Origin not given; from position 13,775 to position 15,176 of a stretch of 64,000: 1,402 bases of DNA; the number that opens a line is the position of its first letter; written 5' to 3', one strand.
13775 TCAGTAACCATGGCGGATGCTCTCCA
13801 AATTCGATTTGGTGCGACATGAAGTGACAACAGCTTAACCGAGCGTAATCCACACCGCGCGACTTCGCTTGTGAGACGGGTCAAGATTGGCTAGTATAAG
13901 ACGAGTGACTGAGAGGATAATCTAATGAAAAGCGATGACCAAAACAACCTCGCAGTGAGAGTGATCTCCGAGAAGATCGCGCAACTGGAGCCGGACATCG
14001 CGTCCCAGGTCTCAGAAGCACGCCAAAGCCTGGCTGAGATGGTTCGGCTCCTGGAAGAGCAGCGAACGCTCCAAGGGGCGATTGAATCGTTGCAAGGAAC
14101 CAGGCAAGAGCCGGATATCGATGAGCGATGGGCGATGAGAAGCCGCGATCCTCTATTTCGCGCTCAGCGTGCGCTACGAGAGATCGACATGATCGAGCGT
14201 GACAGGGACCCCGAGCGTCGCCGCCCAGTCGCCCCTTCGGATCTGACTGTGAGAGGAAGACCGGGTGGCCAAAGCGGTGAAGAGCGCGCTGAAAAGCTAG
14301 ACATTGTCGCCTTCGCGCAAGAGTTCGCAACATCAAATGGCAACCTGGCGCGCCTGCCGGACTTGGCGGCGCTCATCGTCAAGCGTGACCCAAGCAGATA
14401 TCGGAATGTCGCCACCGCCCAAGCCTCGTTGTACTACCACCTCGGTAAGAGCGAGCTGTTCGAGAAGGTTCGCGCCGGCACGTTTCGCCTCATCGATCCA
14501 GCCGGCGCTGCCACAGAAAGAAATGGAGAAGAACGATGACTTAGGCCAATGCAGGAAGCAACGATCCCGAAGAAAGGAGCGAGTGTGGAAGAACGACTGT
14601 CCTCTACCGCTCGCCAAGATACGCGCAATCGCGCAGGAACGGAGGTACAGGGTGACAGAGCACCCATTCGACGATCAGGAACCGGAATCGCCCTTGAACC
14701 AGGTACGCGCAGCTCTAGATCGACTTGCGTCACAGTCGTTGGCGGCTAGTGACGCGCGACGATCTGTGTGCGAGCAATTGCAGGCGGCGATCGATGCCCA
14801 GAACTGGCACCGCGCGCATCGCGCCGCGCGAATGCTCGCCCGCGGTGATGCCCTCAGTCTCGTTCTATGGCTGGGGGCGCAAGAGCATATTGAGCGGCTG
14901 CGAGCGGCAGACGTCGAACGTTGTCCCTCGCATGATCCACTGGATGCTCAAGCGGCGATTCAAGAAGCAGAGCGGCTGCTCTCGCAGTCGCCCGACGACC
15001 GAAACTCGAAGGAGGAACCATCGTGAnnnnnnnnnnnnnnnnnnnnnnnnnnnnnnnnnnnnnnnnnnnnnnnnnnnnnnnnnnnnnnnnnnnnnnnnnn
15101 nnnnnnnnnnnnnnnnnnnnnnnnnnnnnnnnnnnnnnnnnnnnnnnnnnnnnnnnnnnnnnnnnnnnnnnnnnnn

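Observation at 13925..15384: Low-GC three-gene island of hypothetical proteins with Mrr_N-like winged helices, translationally coupled, closed by a perfect terminator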

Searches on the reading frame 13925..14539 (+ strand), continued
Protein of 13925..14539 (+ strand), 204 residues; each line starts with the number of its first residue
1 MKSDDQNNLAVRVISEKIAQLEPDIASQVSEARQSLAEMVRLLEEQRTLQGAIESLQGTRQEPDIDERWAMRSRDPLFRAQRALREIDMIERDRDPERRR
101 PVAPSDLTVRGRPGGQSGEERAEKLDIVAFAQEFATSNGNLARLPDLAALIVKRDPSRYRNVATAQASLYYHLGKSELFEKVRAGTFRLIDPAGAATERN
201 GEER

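Call 44: find_encoding_contigs(protein=P0009, flank=8000, max_places=3)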
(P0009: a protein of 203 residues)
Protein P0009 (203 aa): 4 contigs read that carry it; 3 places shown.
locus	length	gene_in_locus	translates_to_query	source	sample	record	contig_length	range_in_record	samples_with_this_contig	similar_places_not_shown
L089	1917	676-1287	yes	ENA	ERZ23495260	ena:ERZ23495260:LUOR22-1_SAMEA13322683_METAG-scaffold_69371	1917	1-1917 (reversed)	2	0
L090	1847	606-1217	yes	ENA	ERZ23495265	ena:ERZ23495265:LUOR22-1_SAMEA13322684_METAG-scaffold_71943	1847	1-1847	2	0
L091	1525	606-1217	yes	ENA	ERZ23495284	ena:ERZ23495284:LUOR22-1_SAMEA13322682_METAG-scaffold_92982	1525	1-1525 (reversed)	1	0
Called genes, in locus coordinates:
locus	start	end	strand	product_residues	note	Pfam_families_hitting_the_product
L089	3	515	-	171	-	?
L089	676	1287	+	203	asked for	-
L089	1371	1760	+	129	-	-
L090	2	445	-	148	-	?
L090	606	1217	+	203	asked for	-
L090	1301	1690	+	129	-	-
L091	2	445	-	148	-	?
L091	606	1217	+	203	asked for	-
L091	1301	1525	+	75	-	?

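Call 45: find_encoding_contigs(protein=P0020, flank=8000, max_places=3)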
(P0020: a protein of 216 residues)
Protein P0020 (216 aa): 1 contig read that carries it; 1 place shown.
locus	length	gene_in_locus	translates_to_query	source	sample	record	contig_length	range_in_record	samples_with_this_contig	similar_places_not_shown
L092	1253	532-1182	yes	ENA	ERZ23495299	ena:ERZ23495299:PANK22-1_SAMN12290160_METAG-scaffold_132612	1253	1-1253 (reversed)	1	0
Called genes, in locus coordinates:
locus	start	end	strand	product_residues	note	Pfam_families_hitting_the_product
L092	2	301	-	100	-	?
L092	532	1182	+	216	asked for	-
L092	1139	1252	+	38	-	?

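Call 46: find_encoding_contigs(protein=P0016, flank=8000, max_places=3)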
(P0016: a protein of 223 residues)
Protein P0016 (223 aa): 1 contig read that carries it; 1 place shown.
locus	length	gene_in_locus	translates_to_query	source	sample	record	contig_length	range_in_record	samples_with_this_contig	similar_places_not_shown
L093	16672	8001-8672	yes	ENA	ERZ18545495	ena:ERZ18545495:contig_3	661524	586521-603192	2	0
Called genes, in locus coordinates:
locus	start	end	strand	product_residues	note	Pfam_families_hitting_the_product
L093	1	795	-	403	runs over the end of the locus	PF13407:Peripla_BP_4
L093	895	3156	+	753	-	PF01804:Penicil_amidase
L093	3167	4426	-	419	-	PF00202:Aminotran_3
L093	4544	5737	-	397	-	PF13407:Peripla_BP_4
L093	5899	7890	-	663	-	PF02727:Cu_amine_oxidN2, PF21994:AGAO-like_N2, PF02728:Cu_amine_oxidN3, PF01179:Cu_amine_oxid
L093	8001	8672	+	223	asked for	-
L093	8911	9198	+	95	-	-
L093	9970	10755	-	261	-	PF13391:HNH_2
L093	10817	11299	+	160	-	-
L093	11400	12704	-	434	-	PF00108:Thiolase_N, PF02803:Thiolase_C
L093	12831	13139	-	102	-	-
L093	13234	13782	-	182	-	-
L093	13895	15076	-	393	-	PF04909:Amidohydro_2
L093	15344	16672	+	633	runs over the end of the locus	PF00083:Sugar_tr, PF06609:TRI12 (weak), PF07690:MFS_1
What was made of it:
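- L093 carries the module and an HNH side by side (call 46).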

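Call 51: search_protein_families(library=pfam, alignment_id=A2, max_evalue=1)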
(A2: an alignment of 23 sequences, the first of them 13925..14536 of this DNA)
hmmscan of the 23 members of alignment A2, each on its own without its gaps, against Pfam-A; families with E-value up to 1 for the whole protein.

A. member 1, window:13925-14536:+ (204 aa): 1 family
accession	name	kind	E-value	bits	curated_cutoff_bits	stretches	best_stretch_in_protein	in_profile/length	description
PF23777.1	GEMI5_RBS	-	0.2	11.3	27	1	10-67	201-257/339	GEMI5 RBS C-terminal domain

B. families by the number of members that match (of 23 scanned): 25 families
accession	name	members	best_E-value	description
PF05066.19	HARE-HTH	2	0.0055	HB1, ASXL, restriction endonuclease HTH domain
PF07426.16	Dynactin_p22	1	0.0033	Dynactin subunit p22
PF25802.1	WWC1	1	0.013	WWC1-like, helical hairpin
PF09454.15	Vps23_core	1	0.017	Vps23 core domain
PF24627.1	PUMA_CC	1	0.017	PUMA coiled-coil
PF11625.14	DUF3253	1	0.028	Protein of unknown function (DUF3253)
PF12877.12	KIAA1549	1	0.048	UPF0606 protein KIAA1549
PF13851.11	GAS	1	0.061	Growth-arrest specific micro-tubule binding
PF09789.14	CC149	1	0.084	Coiled-coil domain-containing protein 149-A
PF01441.24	Lipoprotein_6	1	0.084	Lipoprotein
PF05335.18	DUF745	1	0.11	Protein of unknown function (DUF745)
PF15719.11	DUF4674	1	0.11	Domain of unknown function (DUF4674)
PF20531.3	DUF6746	1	0.11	Family of unknown function (DUF6746)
PF08043.17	Xin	1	0.11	Xin repeat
PF02095.21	Extensin_1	1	0.11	Extensin-like protein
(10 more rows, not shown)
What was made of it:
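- On HARE-HTH domain (Pfam PF05066), for the P1 C-terminus: Two of 23 family members hit HARE-HTH, best E=0.0055 (call 51).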

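Call 52: search_solved_structures(query=A2, max_evalue=10)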
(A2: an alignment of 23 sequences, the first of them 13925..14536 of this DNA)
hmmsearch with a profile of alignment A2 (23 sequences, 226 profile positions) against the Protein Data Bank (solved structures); distinct sequences matched with E-value up to 10: 20.
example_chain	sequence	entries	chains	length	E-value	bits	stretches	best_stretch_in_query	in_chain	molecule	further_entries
7y9n_A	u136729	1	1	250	7.8e-05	26.1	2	15-90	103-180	Spike protein S2',5HB-H2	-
5t4o_A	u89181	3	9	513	0.13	15.6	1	5-64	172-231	ATP synthase subunit alpha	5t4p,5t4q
8dbw_A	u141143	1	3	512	0.13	15.5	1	5-64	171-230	ATP synthase subunit alpha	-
6wnq_C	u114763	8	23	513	0.14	15.5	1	5-64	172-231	ATP synthase subunit alpha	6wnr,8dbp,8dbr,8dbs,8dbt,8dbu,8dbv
8dbq_A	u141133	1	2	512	0.15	15.4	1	5-64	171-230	ATP synthase subunit alpha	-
3vrn_A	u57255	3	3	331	0.17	15.2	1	42-98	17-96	Signal transduction protein CBL-C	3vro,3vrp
3vrq_A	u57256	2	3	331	0.17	15.2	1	42-98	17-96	Signal transduction protein CBL-C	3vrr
9ogw_A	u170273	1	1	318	0.25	14.7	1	45-98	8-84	E3 ubiquitin-protein ligase CBL-C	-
3op0_A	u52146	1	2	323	0.26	14.6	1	43-98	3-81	Signal transduction protein CBL-C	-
8dbq_B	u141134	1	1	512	0.29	14.4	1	5-64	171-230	ATP synthase subunit alpha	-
8dbs_A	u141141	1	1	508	0.33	14.3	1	5-64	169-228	ATP synthase subunit alpha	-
6y32_B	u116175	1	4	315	0.51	13.6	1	54-157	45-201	Signal recognition particle receptor subunit alpha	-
9qe2_A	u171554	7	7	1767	0.92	12.8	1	25-113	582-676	Otoferlin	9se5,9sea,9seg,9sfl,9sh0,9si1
7a9d_B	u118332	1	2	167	0.98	12.7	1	17-53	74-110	Hemagglutinin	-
6zrk_D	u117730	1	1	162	1.2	12.4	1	17-53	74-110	Hemagglutinin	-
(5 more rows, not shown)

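Call 60: search_solved_structures(query=A4, max_evalue=10, show_alignments=2)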
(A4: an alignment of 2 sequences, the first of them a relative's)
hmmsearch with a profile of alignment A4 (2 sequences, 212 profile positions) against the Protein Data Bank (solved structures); distinct sequences matched with E-value up to 10: 1.
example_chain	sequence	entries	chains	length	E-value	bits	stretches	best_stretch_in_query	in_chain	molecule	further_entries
4xg1_A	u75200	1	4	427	0.43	13.2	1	105-158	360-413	Diaminopimelate decarboxylase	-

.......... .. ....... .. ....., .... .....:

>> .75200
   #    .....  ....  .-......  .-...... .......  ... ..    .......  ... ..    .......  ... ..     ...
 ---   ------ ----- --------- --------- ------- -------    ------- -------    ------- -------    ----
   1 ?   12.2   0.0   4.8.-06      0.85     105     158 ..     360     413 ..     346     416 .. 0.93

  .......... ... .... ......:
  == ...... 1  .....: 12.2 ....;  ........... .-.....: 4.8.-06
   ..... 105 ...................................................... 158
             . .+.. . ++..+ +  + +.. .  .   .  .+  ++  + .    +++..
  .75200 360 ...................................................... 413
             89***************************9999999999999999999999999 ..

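Call 62: find_related_loci(query=A1, collection=viral_contigs, flank=8000)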
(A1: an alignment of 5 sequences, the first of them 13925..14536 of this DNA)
Query A1 (204 aa) in viral_contigs; peptide patterns used: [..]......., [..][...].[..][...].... (x = any residue, [..] = any of these).
148 stretches matched a pattern, but none encodes a relative of the query by tblastn (E <= 1e-3).

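Call 89: search_protein_families(library=padloc, proteins=[L093:9970-10755:-, L093:10817-11299:+, L004:10952-11584:+, L088:1234-1872:+, L003:12452-13003:-, L001:784-1731:+], max_evalue=0.001)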
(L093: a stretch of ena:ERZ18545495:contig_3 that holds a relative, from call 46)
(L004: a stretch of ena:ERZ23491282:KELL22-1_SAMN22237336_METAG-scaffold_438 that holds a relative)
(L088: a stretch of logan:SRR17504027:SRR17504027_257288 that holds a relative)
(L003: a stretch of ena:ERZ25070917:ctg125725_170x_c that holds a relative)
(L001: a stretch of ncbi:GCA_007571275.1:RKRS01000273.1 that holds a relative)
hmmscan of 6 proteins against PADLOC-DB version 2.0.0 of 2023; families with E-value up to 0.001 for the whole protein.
L093:9970-10755:- (261 aa): 3 families
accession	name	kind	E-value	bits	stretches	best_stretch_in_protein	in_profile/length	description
PDLC04132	HNH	-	3.6e-103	342.6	1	4-256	24-277/286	-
PDLC03546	HNH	-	2.6e-44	149.3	2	117-254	143-280/282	Type II restriction enzyme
PDLC03529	REase_II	-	2.4e-06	25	1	147-248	284-378/389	Type II restriction enzyme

L093:10817-11299:+ (160 aa): 0 families

L004:10952-11584:+ (210 aa): 0 families

L088:1234-1872:+ (212 aa): 0 families

L003:12452-13003:- (183 aa): 5 families
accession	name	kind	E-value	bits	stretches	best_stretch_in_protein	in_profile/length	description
PDLC04833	PDC-S03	-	1.7e-17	61.6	1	1-151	16-171/207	-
PDLC04832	PDC-S03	-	2.8e-14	51.3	1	14-157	15-160/188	-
PDLC04835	PDC-S03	-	1.5e-08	32.4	1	3-139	4-144/207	-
PDLC04834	PDC-S03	-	2.9e-06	25.1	1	9-152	10-151/184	-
PDLC04943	PDC-S17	-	7.4e-05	20.2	1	18-167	38-170/199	-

L001:784-1731:+ (315 aa): 0 families

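Call 95: search_dna_similar(query=window:13925-14536:+, collection=plasmids, mode=protein, max_evalue=0.001, max_rows=8)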
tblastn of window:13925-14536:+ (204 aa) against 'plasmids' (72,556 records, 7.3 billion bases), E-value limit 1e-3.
No match.

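Call 96: search_dna_similar(query=window:13925-14536:+, collection=phages, mode=protein, max_evalue=0.001, max_rows=8)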
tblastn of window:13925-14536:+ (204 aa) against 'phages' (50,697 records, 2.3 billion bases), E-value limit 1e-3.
No match.

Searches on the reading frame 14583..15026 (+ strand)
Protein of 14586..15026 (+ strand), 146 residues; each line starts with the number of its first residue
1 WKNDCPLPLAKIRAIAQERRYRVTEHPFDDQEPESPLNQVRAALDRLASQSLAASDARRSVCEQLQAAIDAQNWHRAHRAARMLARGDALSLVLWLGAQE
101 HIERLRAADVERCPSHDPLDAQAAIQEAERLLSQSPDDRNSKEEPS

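Call 6: search_protein_families(library=pfam, proteins=[window:14586-15026:+], max_evalue=0.1)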
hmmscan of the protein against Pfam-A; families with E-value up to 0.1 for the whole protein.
window:14586-15026:+ (146 aa): 1 family
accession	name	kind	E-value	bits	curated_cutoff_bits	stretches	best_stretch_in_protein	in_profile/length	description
PF14023.12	Bestrophin-like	-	0.065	13.2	32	0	19-96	97-172/232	Bestrophin-like domain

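Call 7: search_protein_families(library=padloc, proteins=[window:14586-15026:+], max_evalue=0.1)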
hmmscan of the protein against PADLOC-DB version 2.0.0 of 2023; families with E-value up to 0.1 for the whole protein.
window:14586-15026:+ (146 aa): 0 families

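Call 8: search_protein_families(library=phrogs, proteins=[window:14586-15026:+], max_evalue=0.1)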
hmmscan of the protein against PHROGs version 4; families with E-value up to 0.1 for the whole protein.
window:14586-15026:+ (146 aa): 0 families

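Call 13: search_protein_families(library=ncbifam, proteins=[window:14586-15026:+], max_evalue=0.1)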
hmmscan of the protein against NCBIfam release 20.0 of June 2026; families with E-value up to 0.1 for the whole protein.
window:14586-15026:+ (146 aa): 0 families
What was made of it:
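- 14583..15026 (+): P2, 147 aa (GTG start, SD AAAGGAG 14573-14579). An in-frame ATG at 14523 cannot be excluded. Orphan all-helical protein. No hit in Pfam, PADLOC, PHROGs or NCBIfam (calls 6, 7, 8, 13).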

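Call 73: predict_structure(protein=window:14583-15023:+)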
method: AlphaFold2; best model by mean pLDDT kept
length: 147 residues; sequences in the alignment: 1
mean_pLDDT: 65.4   pTM: 0.55
mean pLDDT of the five models: 65.4, 61.7, 59.7, 55.2, 53.0
residues with pLDDT >= 90: 0; 70-90: 61; 50-70: 67; < 50: 19
segments of 3 or more residues with pLDDT < 50: 1-4, 137-147
pLDDT, mean of each block of 10 residues (from residue 1): 52 69 63 58 70 59 74 74 68 72 74 65 76 59 42
secondary structure, 60 per line:
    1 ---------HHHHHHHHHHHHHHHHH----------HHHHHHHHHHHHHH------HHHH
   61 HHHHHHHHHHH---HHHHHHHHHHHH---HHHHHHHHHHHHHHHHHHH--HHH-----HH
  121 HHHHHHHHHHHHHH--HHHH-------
elements in order: H10-26 H37-50 H57-71 H75-86 H90-108 H119-134 H137-140
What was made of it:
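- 14583..15026 (+): AF2 single-sequence model has six helices, pLDDT 65 (call 73).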

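Call 79: fold_search(model_id=the predicted structure, library=pdb)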
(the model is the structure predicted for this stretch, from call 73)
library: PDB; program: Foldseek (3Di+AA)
matches with E <= 10: 281; with E <= 0.001: 0
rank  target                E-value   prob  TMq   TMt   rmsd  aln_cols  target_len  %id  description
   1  1qsd_A                2.9e-01  0.85  0.35  0.48  12.5       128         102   13  RBL2P, BETA-TUBULIN BINDING POST-CHAPERONIN COFACTOR (released 1999-12-22)
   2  5x5i_B                6.5e-01  0.10  0.19  0.16  17.6       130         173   15  The X-ray crystal structure of a TetR family transcription regulator RcdA involved in the regulation of biofilm format (released 2017-12-27)
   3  5fnn_A                7.2e-01  0.10  0.22  0.17  19.3       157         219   12  Iron and Selenomethionine containing Iron sulfur cluster repair protein YtfE (released 2016-04-27)
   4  1x91                  7.6e-01  0.25  0.25  0.25  14.3       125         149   11  Crystal structure of mutant form A of a pectin methylesterase inhibitor from Arabidopsis (released 2004-12-28)
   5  9cu8_A                7.6e-01  0.10  0.16  0.20  14.4       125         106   15  Crystal Structure of TNFR2 TNFR2_mb1 Complex (released 2024-12-04)
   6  9clb_D                7.6e-01  0.10  0.20  0.24  14.3       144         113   13  Crystal structure of Bak bound to the inhibitory aBAK (released 2025-07-16)
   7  5fnn_B                7.6e-01  0.09  0.22  0.17  19.2       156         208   13  Iron and Selenomethionine containing Iron sulfur cluster repair protein YtfE (released 2016-04-27)
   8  9clb_F                8.1e-01  0.10  0.20  0.24  14.8       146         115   13  Crystal structure of Bak bound to the inhibitory aBAK (released 2025-07-16)
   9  5jsn_B                8.5e-01  0.14  0.21  0.25  12.5       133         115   15  Bcl2-inhibitor complex (released 2016-11-16)
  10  5x5i_A                8.5e-01  0.10  0.19  0.17  17.4       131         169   13  The X-ray crystal structure of a TetR family transcription regulator RcdA involved in the regulation of biofilm format (released 2017-12-27)
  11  7bhc_A                1.1e+00  0.08  0.23  0.17  19.7       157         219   11  Escherichia coli YtfE E125L (released 2021-04-21)
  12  6eb6                  1.1e+00  0.08  0.20  0.17  16.9       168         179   15  Crystal structure of BAX W139A monomer (released 2019-04-10)
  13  7be8_B                1.1e+00  0.08  0.21  0.16  19.2       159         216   13  Escherichia coli YtfE (Mn) (released 2022-01-12)
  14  2lp4_MODEL_1_A        1.2e+00  0.07  0.18  0.15  12.2       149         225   16  Solution structure of P1-CheY/P2 complex in bacterial chemotaxis (released 2012-10-24)
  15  8gab_C                1.4e+00  0.13  0.23  0.30  11.1       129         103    9  Crystal structure of CTLA-4 in complex with a high affinity CTLA-4 binder (released 2024-08-21)
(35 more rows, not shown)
